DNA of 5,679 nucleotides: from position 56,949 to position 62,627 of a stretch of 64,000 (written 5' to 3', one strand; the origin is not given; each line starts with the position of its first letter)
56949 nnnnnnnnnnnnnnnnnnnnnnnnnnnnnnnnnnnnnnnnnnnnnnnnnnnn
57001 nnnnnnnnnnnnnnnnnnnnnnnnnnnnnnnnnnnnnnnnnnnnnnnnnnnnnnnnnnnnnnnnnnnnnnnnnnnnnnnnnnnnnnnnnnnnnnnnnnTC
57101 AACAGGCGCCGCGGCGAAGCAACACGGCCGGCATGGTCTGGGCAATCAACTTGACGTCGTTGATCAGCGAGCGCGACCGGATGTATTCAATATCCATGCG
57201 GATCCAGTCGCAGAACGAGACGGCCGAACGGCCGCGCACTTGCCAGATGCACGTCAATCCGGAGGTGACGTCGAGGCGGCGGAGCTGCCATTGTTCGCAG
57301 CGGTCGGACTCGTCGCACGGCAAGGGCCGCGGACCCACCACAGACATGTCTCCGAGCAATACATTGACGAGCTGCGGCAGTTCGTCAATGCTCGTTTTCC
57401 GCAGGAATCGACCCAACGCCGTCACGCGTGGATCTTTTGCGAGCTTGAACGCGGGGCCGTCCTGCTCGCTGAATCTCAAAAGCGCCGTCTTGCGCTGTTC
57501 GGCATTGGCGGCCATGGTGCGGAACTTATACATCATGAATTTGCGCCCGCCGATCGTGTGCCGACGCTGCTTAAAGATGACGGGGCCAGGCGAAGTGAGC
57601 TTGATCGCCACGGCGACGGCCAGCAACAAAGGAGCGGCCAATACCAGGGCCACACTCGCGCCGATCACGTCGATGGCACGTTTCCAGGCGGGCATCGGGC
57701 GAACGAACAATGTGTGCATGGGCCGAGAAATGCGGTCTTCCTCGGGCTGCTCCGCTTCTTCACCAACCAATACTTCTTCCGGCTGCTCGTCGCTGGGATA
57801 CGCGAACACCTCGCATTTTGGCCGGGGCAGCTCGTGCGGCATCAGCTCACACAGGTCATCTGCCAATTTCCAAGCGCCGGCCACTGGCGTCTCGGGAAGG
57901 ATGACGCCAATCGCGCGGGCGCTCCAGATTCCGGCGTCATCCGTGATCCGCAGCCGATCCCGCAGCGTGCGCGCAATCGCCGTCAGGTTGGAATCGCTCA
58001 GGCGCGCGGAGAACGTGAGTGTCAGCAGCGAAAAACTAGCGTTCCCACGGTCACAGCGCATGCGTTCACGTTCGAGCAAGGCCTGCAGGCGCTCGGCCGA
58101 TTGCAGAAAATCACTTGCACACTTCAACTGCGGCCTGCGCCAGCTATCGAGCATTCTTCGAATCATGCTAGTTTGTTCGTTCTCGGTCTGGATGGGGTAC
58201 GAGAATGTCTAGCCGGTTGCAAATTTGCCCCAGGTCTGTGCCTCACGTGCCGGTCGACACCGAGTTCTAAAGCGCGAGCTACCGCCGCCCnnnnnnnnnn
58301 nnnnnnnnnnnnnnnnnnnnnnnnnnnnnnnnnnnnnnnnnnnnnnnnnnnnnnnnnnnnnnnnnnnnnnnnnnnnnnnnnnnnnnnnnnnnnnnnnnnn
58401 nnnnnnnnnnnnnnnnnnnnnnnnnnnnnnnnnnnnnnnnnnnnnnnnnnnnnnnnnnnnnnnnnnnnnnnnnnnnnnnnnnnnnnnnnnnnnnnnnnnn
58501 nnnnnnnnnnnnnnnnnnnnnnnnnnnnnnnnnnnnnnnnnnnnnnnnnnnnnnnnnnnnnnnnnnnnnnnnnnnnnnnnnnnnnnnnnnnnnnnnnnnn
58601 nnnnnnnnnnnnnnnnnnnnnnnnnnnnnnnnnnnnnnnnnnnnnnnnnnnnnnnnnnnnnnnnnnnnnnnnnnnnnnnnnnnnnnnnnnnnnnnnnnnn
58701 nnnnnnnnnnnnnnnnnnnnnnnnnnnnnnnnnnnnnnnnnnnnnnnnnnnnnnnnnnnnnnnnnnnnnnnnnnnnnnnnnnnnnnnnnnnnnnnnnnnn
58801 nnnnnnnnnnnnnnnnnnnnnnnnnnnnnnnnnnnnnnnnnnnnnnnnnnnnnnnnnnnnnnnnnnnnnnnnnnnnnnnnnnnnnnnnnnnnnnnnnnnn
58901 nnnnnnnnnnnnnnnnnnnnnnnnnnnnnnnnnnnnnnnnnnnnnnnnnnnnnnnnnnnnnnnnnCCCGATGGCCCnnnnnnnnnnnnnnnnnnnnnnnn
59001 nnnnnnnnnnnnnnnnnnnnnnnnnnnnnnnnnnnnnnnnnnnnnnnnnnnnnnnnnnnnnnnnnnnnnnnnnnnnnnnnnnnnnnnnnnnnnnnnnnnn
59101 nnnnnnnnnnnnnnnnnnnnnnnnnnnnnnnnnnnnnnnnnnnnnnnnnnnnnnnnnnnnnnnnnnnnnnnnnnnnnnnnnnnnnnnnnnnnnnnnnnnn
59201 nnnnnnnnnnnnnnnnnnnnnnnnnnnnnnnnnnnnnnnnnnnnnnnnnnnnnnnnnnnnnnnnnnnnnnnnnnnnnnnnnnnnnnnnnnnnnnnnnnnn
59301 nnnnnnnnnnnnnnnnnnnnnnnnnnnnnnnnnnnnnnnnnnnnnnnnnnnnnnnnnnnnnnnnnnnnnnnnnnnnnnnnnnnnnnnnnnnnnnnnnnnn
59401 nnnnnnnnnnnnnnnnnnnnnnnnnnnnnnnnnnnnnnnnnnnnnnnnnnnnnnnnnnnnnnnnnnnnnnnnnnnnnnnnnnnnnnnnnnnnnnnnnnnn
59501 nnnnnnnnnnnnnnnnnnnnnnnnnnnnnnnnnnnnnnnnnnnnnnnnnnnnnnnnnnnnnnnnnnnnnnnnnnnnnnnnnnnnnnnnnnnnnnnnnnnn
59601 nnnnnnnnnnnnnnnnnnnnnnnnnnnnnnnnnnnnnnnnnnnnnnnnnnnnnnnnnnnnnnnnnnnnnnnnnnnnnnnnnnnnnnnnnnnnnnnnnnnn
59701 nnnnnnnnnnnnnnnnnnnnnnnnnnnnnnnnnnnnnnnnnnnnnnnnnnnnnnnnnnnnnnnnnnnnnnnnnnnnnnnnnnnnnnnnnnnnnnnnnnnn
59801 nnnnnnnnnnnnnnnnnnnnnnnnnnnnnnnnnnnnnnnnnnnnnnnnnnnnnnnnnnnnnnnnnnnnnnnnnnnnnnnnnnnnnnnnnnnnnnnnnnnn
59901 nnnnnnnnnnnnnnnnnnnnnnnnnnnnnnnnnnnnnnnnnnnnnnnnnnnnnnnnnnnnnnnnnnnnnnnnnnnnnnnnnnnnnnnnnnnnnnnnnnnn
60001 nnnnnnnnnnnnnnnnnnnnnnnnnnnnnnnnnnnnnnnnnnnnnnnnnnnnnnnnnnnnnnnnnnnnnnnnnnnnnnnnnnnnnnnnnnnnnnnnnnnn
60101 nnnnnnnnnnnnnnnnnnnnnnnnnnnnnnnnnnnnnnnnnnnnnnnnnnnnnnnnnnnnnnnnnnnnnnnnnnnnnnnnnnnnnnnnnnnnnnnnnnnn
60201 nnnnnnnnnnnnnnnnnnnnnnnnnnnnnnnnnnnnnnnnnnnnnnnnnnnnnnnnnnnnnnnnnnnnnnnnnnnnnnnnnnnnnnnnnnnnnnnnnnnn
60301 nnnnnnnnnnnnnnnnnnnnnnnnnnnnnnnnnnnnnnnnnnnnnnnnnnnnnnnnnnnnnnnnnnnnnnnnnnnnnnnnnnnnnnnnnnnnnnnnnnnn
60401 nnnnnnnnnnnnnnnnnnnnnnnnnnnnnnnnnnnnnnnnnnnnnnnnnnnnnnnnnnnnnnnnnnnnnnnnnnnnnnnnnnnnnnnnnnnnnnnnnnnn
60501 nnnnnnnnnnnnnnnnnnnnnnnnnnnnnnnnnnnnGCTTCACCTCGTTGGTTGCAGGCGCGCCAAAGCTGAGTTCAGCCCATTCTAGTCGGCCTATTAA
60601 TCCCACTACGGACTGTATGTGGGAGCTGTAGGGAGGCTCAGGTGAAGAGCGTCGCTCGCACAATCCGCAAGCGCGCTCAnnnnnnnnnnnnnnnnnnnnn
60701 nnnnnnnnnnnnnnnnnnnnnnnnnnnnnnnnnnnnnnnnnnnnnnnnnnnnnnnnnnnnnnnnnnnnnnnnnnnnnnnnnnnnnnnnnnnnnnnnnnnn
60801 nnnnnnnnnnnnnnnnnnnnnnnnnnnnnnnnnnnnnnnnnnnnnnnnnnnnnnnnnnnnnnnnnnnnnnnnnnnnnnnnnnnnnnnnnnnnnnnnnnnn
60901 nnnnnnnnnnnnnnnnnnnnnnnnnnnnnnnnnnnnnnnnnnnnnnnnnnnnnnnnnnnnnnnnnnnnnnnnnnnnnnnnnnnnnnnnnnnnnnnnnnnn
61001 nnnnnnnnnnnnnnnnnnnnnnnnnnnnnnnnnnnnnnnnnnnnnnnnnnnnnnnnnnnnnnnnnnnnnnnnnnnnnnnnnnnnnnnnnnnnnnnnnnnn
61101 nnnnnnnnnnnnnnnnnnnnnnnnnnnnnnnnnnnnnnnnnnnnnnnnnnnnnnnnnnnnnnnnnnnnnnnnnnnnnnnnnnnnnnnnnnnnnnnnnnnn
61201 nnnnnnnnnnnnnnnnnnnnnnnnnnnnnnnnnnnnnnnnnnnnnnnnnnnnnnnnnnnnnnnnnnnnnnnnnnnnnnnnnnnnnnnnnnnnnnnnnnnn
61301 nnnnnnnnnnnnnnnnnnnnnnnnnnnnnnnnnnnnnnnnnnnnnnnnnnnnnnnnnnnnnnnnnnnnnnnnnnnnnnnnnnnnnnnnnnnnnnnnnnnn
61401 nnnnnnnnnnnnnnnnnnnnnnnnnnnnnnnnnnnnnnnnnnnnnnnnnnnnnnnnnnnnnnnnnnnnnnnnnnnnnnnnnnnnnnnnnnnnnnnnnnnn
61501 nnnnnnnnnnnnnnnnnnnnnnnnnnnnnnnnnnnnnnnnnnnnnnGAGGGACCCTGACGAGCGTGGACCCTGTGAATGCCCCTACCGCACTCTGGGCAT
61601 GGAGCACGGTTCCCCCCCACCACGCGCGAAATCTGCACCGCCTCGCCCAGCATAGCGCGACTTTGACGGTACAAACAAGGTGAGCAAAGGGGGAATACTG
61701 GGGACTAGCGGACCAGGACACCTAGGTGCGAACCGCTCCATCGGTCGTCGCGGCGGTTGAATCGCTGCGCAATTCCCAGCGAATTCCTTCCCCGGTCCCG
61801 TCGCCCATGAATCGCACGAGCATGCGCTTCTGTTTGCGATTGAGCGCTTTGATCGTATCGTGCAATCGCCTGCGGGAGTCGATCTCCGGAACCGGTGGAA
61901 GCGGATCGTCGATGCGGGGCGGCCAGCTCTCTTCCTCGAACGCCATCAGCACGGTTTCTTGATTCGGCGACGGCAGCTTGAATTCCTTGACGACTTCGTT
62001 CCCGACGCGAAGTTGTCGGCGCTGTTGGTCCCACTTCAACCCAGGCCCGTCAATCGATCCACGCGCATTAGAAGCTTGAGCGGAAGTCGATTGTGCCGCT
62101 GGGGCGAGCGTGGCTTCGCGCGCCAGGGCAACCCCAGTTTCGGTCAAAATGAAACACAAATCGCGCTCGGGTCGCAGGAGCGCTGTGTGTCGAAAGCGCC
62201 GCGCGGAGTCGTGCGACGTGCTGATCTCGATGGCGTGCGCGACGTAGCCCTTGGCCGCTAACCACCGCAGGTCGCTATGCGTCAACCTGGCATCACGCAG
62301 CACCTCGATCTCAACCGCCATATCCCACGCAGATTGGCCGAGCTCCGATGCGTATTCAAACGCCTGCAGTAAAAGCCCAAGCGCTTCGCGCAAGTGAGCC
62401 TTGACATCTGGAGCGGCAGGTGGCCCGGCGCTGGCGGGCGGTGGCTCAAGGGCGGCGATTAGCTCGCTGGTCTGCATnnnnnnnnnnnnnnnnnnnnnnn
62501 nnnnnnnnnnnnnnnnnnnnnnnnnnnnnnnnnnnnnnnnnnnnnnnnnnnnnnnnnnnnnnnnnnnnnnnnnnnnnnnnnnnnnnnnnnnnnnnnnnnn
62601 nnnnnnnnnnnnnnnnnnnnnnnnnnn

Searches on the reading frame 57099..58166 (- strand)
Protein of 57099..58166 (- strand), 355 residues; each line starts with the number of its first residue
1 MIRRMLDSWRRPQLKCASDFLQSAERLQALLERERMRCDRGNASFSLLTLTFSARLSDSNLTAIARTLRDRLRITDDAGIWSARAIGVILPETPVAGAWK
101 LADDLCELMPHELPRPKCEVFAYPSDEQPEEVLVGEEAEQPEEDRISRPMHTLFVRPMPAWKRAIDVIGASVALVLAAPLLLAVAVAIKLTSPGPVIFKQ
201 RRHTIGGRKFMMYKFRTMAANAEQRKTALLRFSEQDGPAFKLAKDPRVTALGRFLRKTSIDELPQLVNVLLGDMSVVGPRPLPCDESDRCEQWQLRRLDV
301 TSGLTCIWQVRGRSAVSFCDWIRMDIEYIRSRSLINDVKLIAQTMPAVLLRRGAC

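Call 3: search_protein_families(library=pfam, proteins=[window:57099-58166:-], max_evalue=0.01)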
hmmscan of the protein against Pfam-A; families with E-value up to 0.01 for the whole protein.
window:57099-58166:- (355 aa): 1 family
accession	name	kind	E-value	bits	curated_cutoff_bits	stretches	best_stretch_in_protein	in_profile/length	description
PF02397.22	Bac_transf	-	8.8e-62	208.3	27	1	162-349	1-178/179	Bacterial sugar transferase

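Call 4: search_protein_families(library=ncbifam, proteins=[window:57099-58166:-], max_evalue=0.01)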
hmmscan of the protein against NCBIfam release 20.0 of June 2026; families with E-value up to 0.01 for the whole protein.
window:57099-58166:- (355 aa): 10 families
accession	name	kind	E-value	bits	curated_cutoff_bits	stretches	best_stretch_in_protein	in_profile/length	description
TIGR03025.1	EPS_sugtrans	subfamily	1.8e-78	264.8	295.55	1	159-354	255-444/445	exopolysaccharide biosynthesis polyprenyl glycosylphosphotransferase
NF041877.1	EPS_EpsZ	equivalog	3.1e-73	247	800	1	160-354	264-458/459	exopolysaccharide biosynthesis polyisoprenyl-phosphate hexose-1-phosphate transferase EpsZ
TIGR03023.1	WcaJ_sugtrans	equivalog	5.5e-64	217.1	410.75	1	160-354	261-452/453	undecaprenyl-phosphate glucose phosphotransferase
TIGR03022.1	WbaP_sugtrans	subfamily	4.1e-60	204.3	403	1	159-354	256-455/456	undecaprenyl-phosphate galactose phosphotransferase WbaP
NF052601.1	undeca_RfbP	equivalog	4.8e-52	176.7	330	1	159-351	42-238/244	undecaprenyl-phosphate galactose phosphotransferase family protein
TIGR03013.1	EpsB_2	subfamily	3.5e-42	145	393.35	1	161-354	254-442/443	TIGR03013 family XrtA/PEP-CTERM system glycosyltransferase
NF050817.1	PolSacchBiosHfsE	equivalog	5e-41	140.9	750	1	161-352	271-463/467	polysaccharide biosynthesis protein HfsE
NF011751.0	PRK15204.1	equivalog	1.2e-38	133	907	1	160-354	278-475/476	undecaprenyl-phosphate galactose phosphotransferase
NF007518.0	PRK10124.1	equivalog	3.8e-36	124.8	684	1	161-345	273-454/464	undecaprenyl-phosphate glucose phosphotransferase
NF045514.1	glycotran_HepC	equivalog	1.7e-22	79.8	140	1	160-282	115-212/220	heterocyst development glycosyltransferase HepC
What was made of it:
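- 57099..58166 (-): Initiating polyprenyl-phosphate sugar-phosphate transferase (Bac_transf). calls 3, 4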

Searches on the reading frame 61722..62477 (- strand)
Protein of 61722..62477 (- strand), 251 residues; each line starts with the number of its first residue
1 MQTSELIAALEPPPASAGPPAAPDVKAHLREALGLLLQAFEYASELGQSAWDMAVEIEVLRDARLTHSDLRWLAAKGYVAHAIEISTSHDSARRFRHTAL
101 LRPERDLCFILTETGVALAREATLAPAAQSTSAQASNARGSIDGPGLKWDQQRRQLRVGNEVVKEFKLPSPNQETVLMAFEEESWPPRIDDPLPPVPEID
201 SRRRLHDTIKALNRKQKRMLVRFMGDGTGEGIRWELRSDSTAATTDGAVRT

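Call 3: search_protein_families(library=pfam, proteins=[window:61722-62477:-], max_evalue=0.01)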
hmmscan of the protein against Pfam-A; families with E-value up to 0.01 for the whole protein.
window:61722-62477:- (251 aa): 0 families

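Call 4: search_protein_families(library=ncbifam, proteins=[window:61722-62477:-], max_evalue=0.01)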
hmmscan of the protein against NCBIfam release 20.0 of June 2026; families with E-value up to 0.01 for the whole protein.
window:61722-62477:- (251 aa): 0 families

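Call 18: find_homologous_proteins(query=window:61722-62477:-, max_evalue=0.001)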
Query window:61722-62477:- (251 aa): 922 proteins with E <= 0.001 among 4778 candidates; the best 120 are listed.
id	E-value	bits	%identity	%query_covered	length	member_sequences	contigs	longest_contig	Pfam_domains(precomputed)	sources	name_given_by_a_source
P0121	1.5e-153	527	94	100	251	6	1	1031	-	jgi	jgi:hypothetical protein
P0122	2.3e-120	419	76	100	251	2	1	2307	-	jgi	-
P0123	1.2e-110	387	79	89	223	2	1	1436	-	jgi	jgi:hypothetical protein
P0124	4.1e-108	379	78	89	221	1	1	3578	-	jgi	jgi:hypothetical protein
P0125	1.3e-87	311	62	99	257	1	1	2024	-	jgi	jgi:hypothetical protein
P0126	1.8e-85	304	60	99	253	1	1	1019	-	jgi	-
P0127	4.3e-85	303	62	94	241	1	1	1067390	-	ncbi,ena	-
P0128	1.1e-84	302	59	95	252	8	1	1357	-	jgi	jgi:hypothetical protein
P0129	3.9e-84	300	63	90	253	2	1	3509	-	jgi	jgi:hypothetical protein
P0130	6.8e-84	299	57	98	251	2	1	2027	-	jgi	jgi:hypothetical protein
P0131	2.8e-83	297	63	85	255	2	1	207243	-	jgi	jgi:hypothetical protein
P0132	7.5e-83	296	63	83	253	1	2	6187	-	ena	-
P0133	1.2e-82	295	63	85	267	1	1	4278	-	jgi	jgi:hypothetical protein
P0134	1.5e-82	295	58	99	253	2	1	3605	-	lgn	-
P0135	2.4e-82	294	62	86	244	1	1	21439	-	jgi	jgi:hypothetical protein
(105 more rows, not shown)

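Call 28: predict_structure(alignment_id=A2)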
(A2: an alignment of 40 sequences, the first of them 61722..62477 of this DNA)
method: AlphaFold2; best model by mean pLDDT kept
length: 251 residues; sequences in the alignment: 40
mean_pLDDT: 83.7   pTM: 0.48
mean pLDDT of the five models: 83.7, 82.6, 81.9, 81.6, 78.3
residues with pLDDT >= 90: 171; 70-90: 25; 50-70: 14; < 50: 41
segments of 3 or more residues with pLDDT < 50: 1-3, 5-14, 129-143, 241-251
pLDDT, mean of each block of 10 residues (from residue 1): 45 50 81 97 98 97 93 95 96 94 93 97 70 41 69 93 95 96 91 92 96 95 94 86 44 42
secondary structure, 60 per line:
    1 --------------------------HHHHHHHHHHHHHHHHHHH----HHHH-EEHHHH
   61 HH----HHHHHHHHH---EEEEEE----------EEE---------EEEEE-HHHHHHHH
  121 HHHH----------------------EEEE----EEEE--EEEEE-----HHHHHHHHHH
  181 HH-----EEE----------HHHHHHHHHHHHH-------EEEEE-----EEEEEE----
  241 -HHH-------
elements in order: H27-45 H50-53 H57-62 H67-75 E79-84 E95-97 E107-111 H113-124 E147-150 E155-158 E161-165 H171-182 E188-190 H201-213 E221-225 E231-236

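Call 31: fold_search(model_id=the predicted structure, library=pdb)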
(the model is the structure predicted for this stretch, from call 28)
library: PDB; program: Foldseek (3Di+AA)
matches with E <= 10: 298; with E <= 0.001: 0
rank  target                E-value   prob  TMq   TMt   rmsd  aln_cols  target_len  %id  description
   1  5yi0_A                1.6e-02  0.97  0.18  0.30   8.9       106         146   18  Structure of Lactococcus lactis ZitR, C30AH42A mutant (released 2017-12-06)
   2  5jls                  2.4e-02  0.96  0.19  0.33   8.3       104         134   18  Crystal Structure of Adhesin competence repressor (AdcR) from Streptococcus pyogenes (C-terminally His tagged) (released 2017-05-03)
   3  5ffx_D                2.6e-02  0.96  0.19  0.33   8.3       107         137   17  S. aureus MepR G34K Mutant (released 2016-12-21)
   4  3eco_A                2.9e-02  0.92  0.18  0.32   8.4       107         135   15  Crystal structure of MepR, a transcription regulator of the Staphylococcus aureus multidrug efflux pump MepA (released 2009-02-10)
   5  5yhy                  3.5e-02  0.92  0.19  0.30   8.0       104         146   16  Structure of Lactococcus lactis ZitR, C30S mutant (released 2017-12-06)
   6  4lll_M                4.0e-02  0.90  0.19  0.35   8.4       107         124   16  Crystal structure of S. aureus MepR-DNA complex (released 2014-05-14)
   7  2qww_A                4.0e-02  0.75  0.17  0.29  11.6       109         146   17  Crystal structure of multiple antibiotic-resistance repressor (MarR) (YP_013417.1) from Listeria monocytogenes 4b F236 (released 2007-08-21)
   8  4ld5_A                4.3e-02  0.93  0.19  0.33   8.4       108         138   16  Crystal structure of MepR Q18P mutant from multidrug resistant S. aureus clinical isolate (released 2013-09-11)
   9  1zg3                  5.2e-02  0.90  0.20  0.15   5.5       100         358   18  Crystal structure of the isoflavanone 4'-O-methyltransferase complexed with SAH and 2,7,4'-trihydroxyisoflavanone (released 2006-08-01)
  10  5fb2_A                5.5e-02  0.90  0.19  0.32   8.2       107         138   16  S. aureus MepR F27L Mutant bound to oligodeoxyribonucleotide (released 2016-12-14)
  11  4zzl_A                5.5e-02  0.77  0.17  0.27   8.5       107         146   15  MexR R21W derepressor mutant causing multidrug resistance in P. aeruginosa by mexAB-oprM efflux pump expression (released 2016-07-27)
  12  4yif_B                7.1e-02  0.90  0.19  0.32   8.6       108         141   14  Crystal structure of Rv0880 (released 2015-06-10)
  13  4l9t_A                7.5e-02  0.85  0.19  0.32   8.2       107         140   16  Crystal structure of MepR F27L mutant from multidrug resistant S. aureus clinical isolate (released 2013-09-11)
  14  4ld5_C                7.5e-02  0.84  0.19  0.32   8.1       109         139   16  Crystal structure of MepR Q18P mutant from multidrug resistant S. aureus clinical isolate (released 2013-09-11)
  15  4rgr_A                8.0e-02  0.92  0.19  0.33   9.5       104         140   12  Crystal Structure of Putative MarR Family Transcriptional Regulator HcaR from Acinetobacter sp. ADP (released 2015-03-04)
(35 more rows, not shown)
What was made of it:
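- The hyp251 model shows two winged-helix-like domains, and every top Foldseek hit is a MarR-type or other wHTH regulator (prob up to 0.97; calls 28, 31).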

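Call 44: search_protein_families(library=pfam, alignment_id=A2, max_evalue=1)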
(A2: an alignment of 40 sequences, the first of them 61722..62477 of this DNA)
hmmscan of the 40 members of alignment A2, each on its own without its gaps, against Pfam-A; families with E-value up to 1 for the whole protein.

A. member 1, window:61722-62477:- (251 aa): 0 families

B. families by the number of members that match (of 40 scanned): 4 families
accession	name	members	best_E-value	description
PF22741.1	PTP-NADK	1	0.032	DSP-PTPase phosphatase fused to NAD+ Kinase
PF22082.2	TtuA_LIM_N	1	0.044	2-thiouridine synthetase TtuA, N-terminal LIM domain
PF05757.16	PsbQ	1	0.05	Oxygen evolving enhancer protein 3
PF00174.25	Oxidored_molyb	1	0.13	Oxidoreductase molybdopterin binding domain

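Call 45: search_solved_structures(query=A2, max_evalue=10, show_alignments=2)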
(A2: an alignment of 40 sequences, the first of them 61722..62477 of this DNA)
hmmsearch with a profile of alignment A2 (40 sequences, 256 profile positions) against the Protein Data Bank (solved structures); distinct sequences matched with E-value up to 10: 1.
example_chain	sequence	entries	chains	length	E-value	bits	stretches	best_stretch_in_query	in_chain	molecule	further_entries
2ra8_A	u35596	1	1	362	0.73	12.2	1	119-181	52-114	Uncharacterized protein Q64V53_BACFR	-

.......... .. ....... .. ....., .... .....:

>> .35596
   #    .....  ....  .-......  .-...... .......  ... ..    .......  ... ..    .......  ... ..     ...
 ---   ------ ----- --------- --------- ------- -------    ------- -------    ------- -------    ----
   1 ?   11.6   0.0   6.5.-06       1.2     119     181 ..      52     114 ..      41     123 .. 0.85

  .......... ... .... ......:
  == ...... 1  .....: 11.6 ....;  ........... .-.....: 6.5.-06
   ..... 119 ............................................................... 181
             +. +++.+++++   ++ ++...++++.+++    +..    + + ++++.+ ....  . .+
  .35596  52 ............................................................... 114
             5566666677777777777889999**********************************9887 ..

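Call 61: search_protein_representatives(alignment_id=A2)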
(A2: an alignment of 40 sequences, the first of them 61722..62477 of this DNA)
Query: 40 sequences, 256 profile positions. Proteins with E-value up to 0.001 (for the whole library): 5827; up to 1e-10: 4360; up to 1e-30: 1635. The best 150 are listed.
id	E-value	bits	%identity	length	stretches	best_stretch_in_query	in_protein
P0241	1.9e-125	433.7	-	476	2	23-246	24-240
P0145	4.3e-115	399.7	-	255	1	1-248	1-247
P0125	1.2e-110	385.2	-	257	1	1-248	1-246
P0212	1.1e-104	365.6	-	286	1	13-251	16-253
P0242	3.3e-91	321.5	-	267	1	15-245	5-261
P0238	6.4e-90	317.2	-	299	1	14-252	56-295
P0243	6.4e-89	313.9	-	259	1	22-248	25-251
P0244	8.8e-89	313.5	-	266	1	22-247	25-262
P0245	1.6e-88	312.6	-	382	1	12-247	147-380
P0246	1.1e-87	309.9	-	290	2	132-243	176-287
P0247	3.5e-87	308.2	-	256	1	13-246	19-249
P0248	2.4e-86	305.5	-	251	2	141-248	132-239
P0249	2.9e-86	305.2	-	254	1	29-245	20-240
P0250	3.7e-86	304.9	-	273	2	144-248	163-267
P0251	3.7e-86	304.9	-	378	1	11-245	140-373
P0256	3.7e-85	301.6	-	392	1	24-243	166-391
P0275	1.1e-81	290.3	-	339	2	143-250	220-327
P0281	8.6e-81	287.3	-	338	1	26-243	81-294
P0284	1.6e-80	286.5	-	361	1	19-245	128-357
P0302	4.2e-78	278.5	-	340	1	20-247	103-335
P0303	4.7e-78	278.3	-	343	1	24-247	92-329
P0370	8.5e-73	261.1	-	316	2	127-246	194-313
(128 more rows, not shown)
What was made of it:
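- The family is very large (5,827 50%-identity representatives, call 61), as expected for a paralogous regulator family.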

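Call 62: search_protein_families(library=pfam, proteins=[P0241, P0245, P0251, P0256, P0284, P0275, P0281, P0302, P0303, P0370], max_evalue=0.01)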
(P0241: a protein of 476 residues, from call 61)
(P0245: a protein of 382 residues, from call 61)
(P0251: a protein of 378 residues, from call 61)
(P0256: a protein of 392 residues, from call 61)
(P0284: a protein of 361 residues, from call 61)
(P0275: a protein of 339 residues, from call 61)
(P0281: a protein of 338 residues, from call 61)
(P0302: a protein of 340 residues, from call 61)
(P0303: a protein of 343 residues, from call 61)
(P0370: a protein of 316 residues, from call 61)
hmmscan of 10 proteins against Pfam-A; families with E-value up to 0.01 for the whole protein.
P0241 (476 aa): 0 families

P0245 (382 aa): 0 families

P0251 (378 aa): 0 families

P0256 (392 aa): 0 families

P0284 (361 aa): 0 families

P0275 (339 aa): 0 families

P0281 (338 aa): 0 families

P0302 (340 aa): 0 families

P0303 (343 aa): 0 families

P0370 (316 aa): 0 families
